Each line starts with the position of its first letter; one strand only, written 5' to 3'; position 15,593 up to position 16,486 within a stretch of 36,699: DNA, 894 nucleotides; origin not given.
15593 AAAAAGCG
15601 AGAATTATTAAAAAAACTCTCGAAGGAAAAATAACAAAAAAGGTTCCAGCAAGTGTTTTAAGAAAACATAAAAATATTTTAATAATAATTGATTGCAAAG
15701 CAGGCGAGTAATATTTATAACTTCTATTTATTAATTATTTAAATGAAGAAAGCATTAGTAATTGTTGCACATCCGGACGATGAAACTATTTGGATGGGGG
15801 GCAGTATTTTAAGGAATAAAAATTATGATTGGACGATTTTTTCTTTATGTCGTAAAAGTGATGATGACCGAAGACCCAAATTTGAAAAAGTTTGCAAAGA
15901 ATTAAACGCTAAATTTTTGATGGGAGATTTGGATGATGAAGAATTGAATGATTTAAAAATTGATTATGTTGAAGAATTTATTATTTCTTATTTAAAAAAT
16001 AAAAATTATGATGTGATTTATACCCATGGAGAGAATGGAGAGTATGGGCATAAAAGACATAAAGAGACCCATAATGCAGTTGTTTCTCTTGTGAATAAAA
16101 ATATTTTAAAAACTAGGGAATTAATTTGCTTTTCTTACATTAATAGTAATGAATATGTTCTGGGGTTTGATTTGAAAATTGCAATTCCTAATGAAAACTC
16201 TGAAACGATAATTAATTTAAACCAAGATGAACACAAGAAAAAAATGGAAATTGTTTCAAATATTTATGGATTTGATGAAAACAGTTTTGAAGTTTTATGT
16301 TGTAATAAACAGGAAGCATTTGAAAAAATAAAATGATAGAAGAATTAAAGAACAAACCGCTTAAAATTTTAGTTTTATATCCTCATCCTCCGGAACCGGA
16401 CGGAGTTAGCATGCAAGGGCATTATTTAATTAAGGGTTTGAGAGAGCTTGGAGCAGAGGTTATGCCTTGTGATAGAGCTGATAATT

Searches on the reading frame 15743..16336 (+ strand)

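Call 39: search_protein_families(library=pfam, proteins=[window:15743-16336:+], max_evalue=0.0001)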
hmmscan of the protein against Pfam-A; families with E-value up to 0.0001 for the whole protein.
window:15743-16336:+ (197 aa): 1 family
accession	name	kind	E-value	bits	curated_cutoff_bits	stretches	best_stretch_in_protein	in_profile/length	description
PF02585.22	PIG-L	-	3.3e-14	53.9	28.2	1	5-116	1-128/129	GlcNAc-PI de-N-acetylase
